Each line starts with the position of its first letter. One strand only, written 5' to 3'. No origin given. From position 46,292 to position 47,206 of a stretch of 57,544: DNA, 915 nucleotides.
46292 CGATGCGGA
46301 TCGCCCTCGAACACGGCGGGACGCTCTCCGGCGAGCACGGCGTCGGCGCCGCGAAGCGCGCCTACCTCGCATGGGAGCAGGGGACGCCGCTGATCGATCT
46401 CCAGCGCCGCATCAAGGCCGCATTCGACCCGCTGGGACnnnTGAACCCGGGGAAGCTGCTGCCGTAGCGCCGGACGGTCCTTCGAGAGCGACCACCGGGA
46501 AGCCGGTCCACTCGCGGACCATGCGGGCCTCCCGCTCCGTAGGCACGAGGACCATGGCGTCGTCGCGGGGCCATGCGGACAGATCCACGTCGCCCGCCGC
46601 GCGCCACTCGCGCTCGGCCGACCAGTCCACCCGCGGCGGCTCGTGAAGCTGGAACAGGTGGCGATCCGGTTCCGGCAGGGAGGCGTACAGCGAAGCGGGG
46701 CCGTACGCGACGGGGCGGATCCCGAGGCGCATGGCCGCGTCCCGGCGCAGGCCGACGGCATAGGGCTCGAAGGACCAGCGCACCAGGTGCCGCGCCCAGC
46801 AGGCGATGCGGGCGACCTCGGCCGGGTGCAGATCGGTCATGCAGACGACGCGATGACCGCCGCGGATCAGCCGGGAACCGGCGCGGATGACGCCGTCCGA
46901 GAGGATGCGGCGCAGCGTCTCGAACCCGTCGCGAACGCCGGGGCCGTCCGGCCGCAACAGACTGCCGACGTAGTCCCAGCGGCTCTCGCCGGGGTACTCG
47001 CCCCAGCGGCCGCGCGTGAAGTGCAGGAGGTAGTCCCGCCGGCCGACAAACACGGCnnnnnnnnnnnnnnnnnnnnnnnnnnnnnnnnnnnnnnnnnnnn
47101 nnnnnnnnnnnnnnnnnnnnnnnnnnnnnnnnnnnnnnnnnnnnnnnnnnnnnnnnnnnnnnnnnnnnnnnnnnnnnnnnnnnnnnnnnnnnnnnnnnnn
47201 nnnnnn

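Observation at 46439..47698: DprA(SLOG)-like domain fused to an AbiGi-like domain through a repeat-encoded linker: candidate single-gene abortive-infection/defence protein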

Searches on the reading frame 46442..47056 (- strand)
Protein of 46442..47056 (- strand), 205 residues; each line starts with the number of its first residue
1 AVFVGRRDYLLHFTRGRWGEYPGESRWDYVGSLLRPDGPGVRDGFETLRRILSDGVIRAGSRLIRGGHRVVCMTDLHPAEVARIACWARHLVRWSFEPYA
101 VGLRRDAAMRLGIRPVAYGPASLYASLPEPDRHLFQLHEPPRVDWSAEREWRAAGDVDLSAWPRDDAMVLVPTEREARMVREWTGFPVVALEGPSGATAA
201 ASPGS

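Call 39: search_solved_structures(query=A2, max_evalue=10, show_alignments=2)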
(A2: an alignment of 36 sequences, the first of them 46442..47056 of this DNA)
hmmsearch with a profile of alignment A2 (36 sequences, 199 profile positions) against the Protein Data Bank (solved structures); distinct sequences matched with E-value up to 10: 10.
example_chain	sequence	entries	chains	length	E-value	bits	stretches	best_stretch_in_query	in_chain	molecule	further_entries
7kbb_E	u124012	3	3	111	0.021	17.4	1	7-53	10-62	UL131A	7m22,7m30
44ab_E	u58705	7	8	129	0.029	16.9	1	7-53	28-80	UL131A | Envelope glycoprotein UL131A | Envelope protein UL131A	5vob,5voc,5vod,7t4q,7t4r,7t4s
8tea_E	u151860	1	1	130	0.029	16.8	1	7-53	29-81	UL131A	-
2d8d_A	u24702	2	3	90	0.39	13.2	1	6-39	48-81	phospho-2-dehydro-3-deoxyheptonate aldolase/chorismate mutase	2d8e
4hat_B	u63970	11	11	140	0.43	13.1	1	116-181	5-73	Ran-specific GTPase-activating protein 1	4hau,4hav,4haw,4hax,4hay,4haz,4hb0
5dh9_B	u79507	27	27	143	0.43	13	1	115-181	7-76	Ran-specific GTPase-activating protein 1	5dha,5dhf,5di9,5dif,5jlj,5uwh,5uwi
4gmx_B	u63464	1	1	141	0.44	13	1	116-181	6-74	Ran-specific GTPase-activating protein 1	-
5yst_B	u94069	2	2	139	0.47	12.9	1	116-181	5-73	Ran-specific GTPase-activating protein 1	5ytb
4wvf_B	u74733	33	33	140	0.47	12.9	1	116-181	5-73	Ran-specific GTPase-activating protein 1 | YRB1 isoform 1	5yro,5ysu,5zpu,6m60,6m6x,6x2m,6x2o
3m1i_B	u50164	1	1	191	0.85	12.1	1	115-181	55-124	Ran-specific GTPase-activating protein 1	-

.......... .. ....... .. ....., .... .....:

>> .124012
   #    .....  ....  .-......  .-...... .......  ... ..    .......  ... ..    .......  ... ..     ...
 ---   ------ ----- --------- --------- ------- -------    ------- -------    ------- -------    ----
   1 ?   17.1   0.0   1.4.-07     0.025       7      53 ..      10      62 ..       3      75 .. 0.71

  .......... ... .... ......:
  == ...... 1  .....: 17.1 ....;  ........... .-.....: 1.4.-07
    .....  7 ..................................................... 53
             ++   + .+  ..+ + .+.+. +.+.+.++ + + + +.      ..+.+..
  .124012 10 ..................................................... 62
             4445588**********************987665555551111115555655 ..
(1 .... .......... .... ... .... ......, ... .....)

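Call 46: find_homologous_proteins(query=A2, max_evalue=0.001)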
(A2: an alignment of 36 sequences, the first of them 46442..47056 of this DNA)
Query A2 (36 sequences) (205 aa, profile of the alignment): 102 proteins with E <= 0.001 among 4948 candidates.
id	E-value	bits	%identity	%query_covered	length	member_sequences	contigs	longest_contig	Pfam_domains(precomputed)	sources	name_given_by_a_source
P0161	1.2e-74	268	40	95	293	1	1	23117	-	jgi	-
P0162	1.8e-73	264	40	90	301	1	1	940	-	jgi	jgi:hypothetical protein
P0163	5.0e-73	263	40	88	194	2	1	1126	-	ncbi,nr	ncbi:MAG: hypothetical protein FJY85_22475 [Deltaproteobacteria bacterium]|nr:hypothetical protein [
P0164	5.8e-73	262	41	92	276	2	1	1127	-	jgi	jgi:hypothetical protein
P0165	6.3e-73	262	38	93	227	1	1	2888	-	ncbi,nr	ncbi:MAG TPA: hypothetical protein VMC85_23270, partial [Desulfomonilaceae bacterium]|nr:hypothetica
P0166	1.3e-72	261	42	90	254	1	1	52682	-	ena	-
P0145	1.1e-71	258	44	88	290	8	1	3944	-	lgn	-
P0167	6.4e-71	256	39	92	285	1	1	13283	-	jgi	-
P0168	1.3e-70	255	38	90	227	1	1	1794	-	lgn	-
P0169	4.0e-70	253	43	92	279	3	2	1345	-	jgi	jgi:hypothetical protein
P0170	4.9e-70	253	36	79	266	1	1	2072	-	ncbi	ncbi:MAG: hypothetical protein V1742_06785, partial [Pseudomonadota bacterium]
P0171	1.0e-69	252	46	81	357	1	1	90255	-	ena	-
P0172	1.8e-69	251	35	90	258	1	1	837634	-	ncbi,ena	-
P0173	5.1e-69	250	37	95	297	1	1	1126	-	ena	-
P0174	2.0e-68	248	38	94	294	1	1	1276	-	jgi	jgi:hypothetical protein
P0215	2.1e-48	182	34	83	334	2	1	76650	-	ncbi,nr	ncbi:MAG: hypothetical protein HZB43_13240 [candidate division Zixibacteria bacterium]|nr:hypothetic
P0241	3.4e-37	146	33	87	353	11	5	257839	-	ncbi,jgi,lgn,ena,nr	ncbi:MAG: hypothetical protein BWY17_00224 [Deltaproteobacteria bacterium ADurb.Bin207]|nr:MAG: hypo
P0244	6.3e-36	142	35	89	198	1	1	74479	-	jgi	jgi:hypothetical protein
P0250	2.0e-26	111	34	57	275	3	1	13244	-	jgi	jgi:hypothetical protein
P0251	3.4e-22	97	30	76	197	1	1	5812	-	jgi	jgi:hypothetical protein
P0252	4.5e-22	96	30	76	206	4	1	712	-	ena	-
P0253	1.1e-21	95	33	81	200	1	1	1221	PF10899.14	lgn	-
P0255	5.3e-19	86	30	75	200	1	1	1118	-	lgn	-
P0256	1.9e-14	71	31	68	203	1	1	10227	-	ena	-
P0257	7.4e-9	53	25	65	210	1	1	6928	-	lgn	-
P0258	8.9e-9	53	32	51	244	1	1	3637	-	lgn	-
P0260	4.2e-4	38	29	20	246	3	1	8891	-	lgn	-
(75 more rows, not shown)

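Call 47: search_protein_families(library=pfam, proteins=[P0251, P0252, P0253, P0255, P0256, P0257, P0258, P0260, P0250, P0244], max_evalue=0.1)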
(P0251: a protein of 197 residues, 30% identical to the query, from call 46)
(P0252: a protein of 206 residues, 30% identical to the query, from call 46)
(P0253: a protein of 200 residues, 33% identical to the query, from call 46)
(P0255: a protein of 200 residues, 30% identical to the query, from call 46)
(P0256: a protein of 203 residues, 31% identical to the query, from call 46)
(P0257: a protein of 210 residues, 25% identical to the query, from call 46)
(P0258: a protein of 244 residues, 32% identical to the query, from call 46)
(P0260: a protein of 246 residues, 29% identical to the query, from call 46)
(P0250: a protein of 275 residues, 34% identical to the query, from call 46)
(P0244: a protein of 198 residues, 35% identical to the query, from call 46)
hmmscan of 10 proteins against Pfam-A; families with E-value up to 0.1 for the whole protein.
P0251 (197 aa): 1 family
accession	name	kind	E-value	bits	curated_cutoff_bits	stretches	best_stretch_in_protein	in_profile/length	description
PF10899.13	AbiGi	-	0.011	16.2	22.4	0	66-113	30-70/185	Putative abortive phage resistance protein AbiGi, antitoxin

P0252 (206 aa): 1 family
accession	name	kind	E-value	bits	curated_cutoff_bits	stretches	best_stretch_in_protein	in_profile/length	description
PF10899.13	AbiGi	-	0.055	13.9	22.4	0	64-114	30-71/185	Putative abortive phage resistance protein AbiGi, antitoxin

P0253 (200 aa): 1 family
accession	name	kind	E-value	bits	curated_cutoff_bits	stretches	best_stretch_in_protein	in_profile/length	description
PF10899.13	AbiGi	-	4.2e-08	33.8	22.4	1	66-118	23-71/185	Putative abortive phage resistance protein AbiGi, antitoxin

P0255 (200 aa): 1 family
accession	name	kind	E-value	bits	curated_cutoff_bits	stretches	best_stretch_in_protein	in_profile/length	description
PF10899.13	AbiGi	-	0.0026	18.2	22.4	0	129-156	116-142/185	Putative abortive phage resistance protein AbiGi, antitoxin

P0256 (203 aa): 0 families

P0257 (210 aa): 1 family
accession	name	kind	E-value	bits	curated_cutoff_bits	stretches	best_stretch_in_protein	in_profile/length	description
PF17386.8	LBP_C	-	0.1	13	26.6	0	180-197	9-26/53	Lacto-N-biose phosphorylase C-terminal domain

P0258 (244 aa): 0 families

P0260 (246 aa): 0 families

P0250 (275 aa): 0 families

P0244 (198 aa): 0 families

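Call 48: predict_structure(alignment_id=A2)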
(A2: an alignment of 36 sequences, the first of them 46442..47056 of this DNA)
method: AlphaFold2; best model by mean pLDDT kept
length: 205 residues; sequences in the alignment: 36
mean_pLDDT: 87.6   pTM: 0.84
mean pLDDT of the five models: 87.6, 86.9, 86.6, 86.0, 85.5
residues with pLDDT >= 90: 143; 70-90: 31; 50-70: 21; < 50: 10
segments of 3 or more residues with pLDDT < 50: 196-202
pLDDT, mean of each block of 10 residues (from residue 1): 69 90 92 81 91 96 94 94 69 75 96 97 98 96 92 97 94 96 95 60 47
secondary structure, 60 per line:
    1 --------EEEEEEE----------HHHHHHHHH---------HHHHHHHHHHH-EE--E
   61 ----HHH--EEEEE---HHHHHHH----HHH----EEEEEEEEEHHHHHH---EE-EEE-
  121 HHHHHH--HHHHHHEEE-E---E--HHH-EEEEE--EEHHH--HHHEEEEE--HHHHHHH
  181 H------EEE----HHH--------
elements in order: E9-15 H26-34 H44-54 E70-74 H78-84 E96-104 H105-110 E117-119 H121-126 H129-134 E135-137 E150-154 E167-171 H174-181 E188-190

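Call 50: fold_search(model_id=the predicted structure, library=pdb)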
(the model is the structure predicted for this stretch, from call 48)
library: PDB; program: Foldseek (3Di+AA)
matches with E <= 10: 71; with E <= 0.001: 0
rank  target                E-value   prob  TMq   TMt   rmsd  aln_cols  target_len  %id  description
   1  2hw2                  3.2e-01  0.12  0.22  0.29  11.8       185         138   11  Crystal structure of Rifampin ADP-ribosyl transferase in complex with Rifampin (released 2007-07-31)
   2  5cdl                  5.9e-01  0.12  0.15  0.09  12.7        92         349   14  Proline dipeptidase from Deinococcus radiodurans (selenomethionine derivative) (released 2016-08-10)
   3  5giq                  1.2e+00  0.09  0.15  0.09  12.8        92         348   14  Xaa-Pro peptidase from Deinococcus radiodurans, Zinc bound (released 2017-06-28)
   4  9iaf                  1.2e+00  0.05  0.17  0.22  11.5       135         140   12  Crystal structure of Arr in complex with Rifampicin and Chr-16 (released 2025-12-17)
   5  1w51                  1.5e+00  0.01  0.12  0.08  19.0       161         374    9  BACE (Beta Secretase) in complex with a nanomolar non-peptidic inhibitor (released 2004-09-23)
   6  2va6                  1.6e+00  0.01  0.12  0.08  19.6       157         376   10  X-ray crystal structure of beta secretase complexed with compound 24 (released 2007-11-13)
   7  6pz4                  1.6e+00  0.01  0.13  0.08  19.2       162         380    9  co-crystal structure of BACE with inhibitor AM-6494 (released 2019-10-23)
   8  1aer_B                2.2e+00  0.05  0.25  0.26   7.9       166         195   11  DOMAIN III OF PSEUDOMONAS AERUGINOSA EXOTOXIN COMPLEXED WITH BETA-TAD (released 1996-06-10)
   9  9ldi                  2.4e+00  0.13  0.28  0.31   6.7       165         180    9  The complex structure of TkoKptA/2',3',5'-p-A (released 2025-11-12)
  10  3hw1_B                2.5e+00  0.01  0.12  0.08  16.6       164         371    7  Structure of Bace (beta secretase) in complex with ligand EV2 (released 2009-11-03)
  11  8tg4_A                2.7e+00  0.06  0.20  0.22   6.1       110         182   14  tRNA 2'-phosphotransferase (Tpt1) from Aeropyrum pernix in complex with ADP-ribose-2"-phosphate and 2'-OH RNA (released 2023-11-08)
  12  6t0e_A                2.7e+00  0.01  0.09  0.05  16.1       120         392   14  The glucuronoyl esterase OtCE15A S267A variant from Opitutus terrae in complex with benzyl D-glucuronoate and D-glucur (released 2019-11-27)
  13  8tfi                  2.9e+00  0.10  0.26  0.30   5.8       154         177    9  tRNA 2'-phosphotransferase (Tpt1) from Pyrococcus horikoshii (released 2023-11-08)
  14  8tg3                  2.9e+00  0.05  0.19  0.21   6.2       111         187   16  tRNA 2'-phosphotransferase (Tpt1) from Aeropyrum pernix in complex with ADP-ribose-1" -phosphate (released 2023-11-08)
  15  3aqo_C                2.9e+00  0.01  0.10  0.10  17.0       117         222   11  Structure and function of a membrane component SecDF that enhances protein export (released 2011-05-18)
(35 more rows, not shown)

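Call 52: fold_search(model_id=the predicted structure, library=viral)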
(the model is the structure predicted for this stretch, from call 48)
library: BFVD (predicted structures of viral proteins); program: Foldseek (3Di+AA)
matches with E <= 10: 103; with E <= 0.001: 0
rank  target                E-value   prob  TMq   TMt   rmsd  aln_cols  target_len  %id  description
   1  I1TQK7                1.5e-03  1.00  0.42  0.30   6.9       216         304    8  (no name in the UniProt tables at hand)
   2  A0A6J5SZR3            2.1e-03  0.99  0.41  0.30   7.5       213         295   13  Uncharacterized protein [uncultured Caudovirales phage]
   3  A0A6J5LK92            4.7e-03  0.96  0.36  0.18   8.5       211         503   15  ASCH domain containing protein [uncultured Caudovirales phage]
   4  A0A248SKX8            6.9e-03  0.97  0.39  0.23   6.7       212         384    8  (no name in the UniProt tables at hand)
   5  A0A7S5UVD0            1.7e-02  0.96  0.37  0.46   5.6       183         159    9  (no name in the UniProt tables at hand)
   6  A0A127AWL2            1.9e-02  0.98  0.38  0.43   7.1       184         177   12  Uncharacterized protein [Bacillus phage SP-15]
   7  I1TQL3                4.0e-02  0.87  0.41  0.31   8.3       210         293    8  (no name in the UniProt tables at hand)
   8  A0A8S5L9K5            7.9e-02  0.66  0.39  0.19   8.9       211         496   11  Uncharacterized protein [Myoviridae sp. ctPuP5]
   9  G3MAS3                1.1e-01  0.41  0.32  0.41   8.9       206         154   10  Gp532 [Bacillus phage G]
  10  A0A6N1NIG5            1.5e-01  0.44  0.38  0.19   9.1       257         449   12  Uncharacterized protein [Tupanvirus deep ocean]
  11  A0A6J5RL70            4.3e-01  0.18  0.27  0.30   9.2       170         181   14  Uncharacterized protein [uncultured Caudovirales phage]
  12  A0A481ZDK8            4.6e-01  0.25  0.37  0.31   9.8       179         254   13  Uncharacterized protein [Pithovirus LCPAC406]
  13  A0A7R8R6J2            6.7e-01  0.07  0.18  0.22   9.3       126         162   12  Uncharacterized protein [Klebsiella phage vB_KvM-Eowyn]
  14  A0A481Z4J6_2          6.7e-01  0.01  0.11  0.05  18.7       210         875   10  Early transcription factor large subunit-like protein [Pithovirus LCPAC101]
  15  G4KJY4                7.1e-01  0.06  0.15  0.10   5.9        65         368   20  (no name in the UniProt tables at hand)
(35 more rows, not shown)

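Call 62: find_encoding_contigs(protein=P0241, flank=8000, max_places=2)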
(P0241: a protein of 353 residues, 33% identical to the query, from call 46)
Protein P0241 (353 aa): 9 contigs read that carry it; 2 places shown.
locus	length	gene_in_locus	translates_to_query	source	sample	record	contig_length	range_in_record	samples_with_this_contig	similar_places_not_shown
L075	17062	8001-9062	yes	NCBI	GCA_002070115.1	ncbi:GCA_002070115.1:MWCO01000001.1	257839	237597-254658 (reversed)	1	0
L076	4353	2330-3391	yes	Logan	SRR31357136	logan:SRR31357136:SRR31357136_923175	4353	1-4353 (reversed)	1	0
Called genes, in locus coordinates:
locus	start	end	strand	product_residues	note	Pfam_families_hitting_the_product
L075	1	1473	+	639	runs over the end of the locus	-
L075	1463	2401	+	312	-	PF01040:UbiA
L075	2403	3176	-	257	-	-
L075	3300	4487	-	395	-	PF00155:Aminotran_1_2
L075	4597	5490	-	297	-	-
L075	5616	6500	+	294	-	PF02548:Pantoate_transf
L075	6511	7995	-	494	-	-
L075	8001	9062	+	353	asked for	-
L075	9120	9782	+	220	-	PF02985:HEAT (faint), PF03130:HEAT_PBS (faint), PF13513:HEAT_EZ, PF13646:HEAT_2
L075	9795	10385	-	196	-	-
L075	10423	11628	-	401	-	-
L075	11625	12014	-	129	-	PF14559:TPR_19 (faint)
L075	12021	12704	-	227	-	-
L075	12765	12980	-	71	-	-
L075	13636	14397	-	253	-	PF01869:BcrAD_BadFG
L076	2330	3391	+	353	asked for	-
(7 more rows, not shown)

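Call 63: find_encoding_contigs(protein=P0172, flank=8000, max_places=1)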
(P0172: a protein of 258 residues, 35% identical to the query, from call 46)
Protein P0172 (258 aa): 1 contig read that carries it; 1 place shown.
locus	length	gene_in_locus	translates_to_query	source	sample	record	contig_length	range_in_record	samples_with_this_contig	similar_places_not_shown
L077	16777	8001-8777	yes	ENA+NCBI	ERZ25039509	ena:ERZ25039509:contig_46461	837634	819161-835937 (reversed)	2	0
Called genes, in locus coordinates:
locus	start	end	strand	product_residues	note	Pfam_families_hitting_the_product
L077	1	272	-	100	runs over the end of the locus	PF22277:EncFtn-like (faint), PF02915:Rubrerythrin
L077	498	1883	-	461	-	PF00171:Aldedh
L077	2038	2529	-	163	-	-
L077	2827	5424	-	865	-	PF13567:DUF4131, PF03772:Competence, PF00753:Lactamase_B, PF12706:Lactamase_B_2 (weak)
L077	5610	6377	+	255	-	PF12844:HTH_19 (weak), PF13413:HTH_25, PF13464:RodZ_C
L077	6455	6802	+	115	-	-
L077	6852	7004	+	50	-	-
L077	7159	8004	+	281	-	PF02481:DNA_processg_A (faint)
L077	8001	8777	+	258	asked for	-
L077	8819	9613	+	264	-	PF06750:A24_N_bact, PF01478:Peptidase_A24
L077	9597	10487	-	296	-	PF04055:Radical_SAM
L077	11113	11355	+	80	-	-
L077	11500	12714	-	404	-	PF00091:Tubulin, PF13809:Tubulin_2 (faint), PF12327:FtsZ_C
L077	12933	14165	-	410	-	PF14450:FtsA, PF02491:SHS2_FTSA, PF06723:MreB_Mbl, PF11104:PilM_2 (weak), PF06277:EutA, PF14450:FtsA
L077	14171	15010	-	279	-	PF08478:POTRA_1, PF03799:FtsQ_DivIB_C (weak)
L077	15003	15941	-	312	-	PF01565:FAD_binding_4, PF02873:MurB_C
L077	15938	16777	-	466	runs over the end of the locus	PF01225:Mur_ligase, PF08245:Mur_ligase_M, PF02875:Mur_ligase_C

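Call 64: find_encoding_contigs(protein=P0215, flank=8000, max_places=1)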
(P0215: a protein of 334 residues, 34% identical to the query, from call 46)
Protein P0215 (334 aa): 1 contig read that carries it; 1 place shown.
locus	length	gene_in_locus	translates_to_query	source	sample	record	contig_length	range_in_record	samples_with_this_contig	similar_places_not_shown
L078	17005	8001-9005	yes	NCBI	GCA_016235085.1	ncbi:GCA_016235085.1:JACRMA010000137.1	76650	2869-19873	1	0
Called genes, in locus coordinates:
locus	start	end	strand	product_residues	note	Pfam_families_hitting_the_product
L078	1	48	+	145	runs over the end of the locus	PF14489:QueF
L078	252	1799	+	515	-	PF01103:Omp85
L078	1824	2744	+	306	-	PF00005:ABC_tran, PF13304:AAA_21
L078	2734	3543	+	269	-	PF12730:ABC2_membrane_4, PF10920:DUF2705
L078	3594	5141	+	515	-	PF01839:FG-GAP (faint), PF13517:FG-GAP_3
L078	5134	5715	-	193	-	PF01814:Hemerythrin (weak)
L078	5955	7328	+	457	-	PF01566:Nramp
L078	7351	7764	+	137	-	PF00582:Usp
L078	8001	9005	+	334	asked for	-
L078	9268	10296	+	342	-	PF00565:SNase (weak)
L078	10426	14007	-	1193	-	PF05193:Peptidase_M16_C (faint)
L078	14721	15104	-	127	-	PF01022:HTH_5, PF12802:MarR_2 (weak), PF12840:HTH_20, PF13412:HTH_24 (weak), PF01047:MarR (faint)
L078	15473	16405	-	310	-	PF00291:PALP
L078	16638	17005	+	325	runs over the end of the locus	PF08240:ADH_N, PF00107:ADH_zinc_N, PF13602:ADH_zinc_N_2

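Call 68: find_homologous_proteins(query=P0253, max_evalue=0.001)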
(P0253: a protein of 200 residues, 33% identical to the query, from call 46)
Query P0253 (200 aa): 264 proteins with E <= 0.001 among 363 candidates; the best 120 are listed.
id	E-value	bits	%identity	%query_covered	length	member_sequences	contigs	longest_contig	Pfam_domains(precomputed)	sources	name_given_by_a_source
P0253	1.9e-135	467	100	100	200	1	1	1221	PF10899.14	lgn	-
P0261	3.2e-82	293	65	98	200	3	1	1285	PF10899.14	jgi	jgi:hypothetical protein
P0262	1.2e-80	288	66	98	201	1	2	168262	PF10899.14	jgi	jgi:hypothetical protein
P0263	3.5e-80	286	66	98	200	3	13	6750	PF10899.14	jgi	jgi:hypothetical protein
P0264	2.2e-73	264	61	100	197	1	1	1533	-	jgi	jgi:hypothetical protein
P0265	7.0e-72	259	61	98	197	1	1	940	PF10899.14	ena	-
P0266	5.2e-67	243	66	78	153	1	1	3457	PF10899.14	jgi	jgi:hypothetical protein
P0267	1.8e-66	242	56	99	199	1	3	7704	-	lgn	-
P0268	2.0e-63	232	54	100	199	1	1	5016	PF10899.14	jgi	jgi:hypothetical protein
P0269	1.9e-62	229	65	77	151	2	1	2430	PF10899.14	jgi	jgi:hypothetical protein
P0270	4.4e-62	227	52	98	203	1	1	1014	PF10899.14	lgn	-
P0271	1.1e-61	226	57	98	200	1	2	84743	PF10899.14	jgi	jgi:hypothetical protein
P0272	4.7e-61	224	52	98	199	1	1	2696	-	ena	-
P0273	4.8e-61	224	51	98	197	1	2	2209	-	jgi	jgi:hypothetical protein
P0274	9.8e-61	223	52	98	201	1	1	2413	-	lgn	-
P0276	7.2e-60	220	52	100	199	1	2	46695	PF10899.14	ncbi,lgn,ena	ncbi:MAG TPA: hypothetical protein VGE57_04485 [Solimonas sp.]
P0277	9.1e-60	220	53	98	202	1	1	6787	PF10899.14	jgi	jgi:hypothetical protein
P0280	1.9e-59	219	53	98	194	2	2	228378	PF10899.14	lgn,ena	-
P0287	5.2e-58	214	55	86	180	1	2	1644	PF10899.14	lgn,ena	-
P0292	1.8e-57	212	50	98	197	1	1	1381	PF10899.14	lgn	-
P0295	2.1e-57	212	53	98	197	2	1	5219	PF10899.14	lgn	-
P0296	2.4e-57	212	51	98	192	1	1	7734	PF10899.14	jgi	jgi:hypothetical protein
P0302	4.9e-57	211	51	100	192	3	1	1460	PF10899.14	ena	-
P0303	4.9e-57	211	53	98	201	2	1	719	PF10899.14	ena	-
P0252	3.3e-56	208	49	98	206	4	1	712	-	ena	-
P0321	1.9e-55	206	50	98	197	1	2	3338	PF10899.14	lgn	-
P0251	2.1e-55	205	50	98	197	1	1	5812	-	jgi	jgi:hypothetical protein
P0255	2.7e-55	205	48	98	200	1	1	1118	-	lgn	-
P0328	5.7e-55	204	51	100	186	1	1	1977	PF10899.14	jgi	jgi:hypothetical protein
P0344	3.1e-53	198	49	98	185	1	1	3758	PF10899.14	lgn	-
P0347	3.8e-53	198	47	100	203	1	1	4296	PF10899.14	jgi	jgi:hypothetical protein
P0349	7.1e-53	197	48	100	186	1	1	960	PF10899.14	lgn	-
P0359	1.1e-51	193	49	100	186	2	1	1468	PF10899.14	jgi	-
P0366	6.6e-51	191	47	98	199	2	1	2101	PF10899.14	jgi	jgi:hypothetical protein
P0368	1.7e-50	189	47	98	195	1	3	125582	PF10899.14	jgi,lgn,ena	jgi:hypothetical protein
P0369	1.9e-50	189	54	76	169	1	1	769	PF10899.14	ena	-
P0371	2.7e-50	189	49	98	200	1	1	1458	PF10899.14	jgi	jgi:hypothetical protein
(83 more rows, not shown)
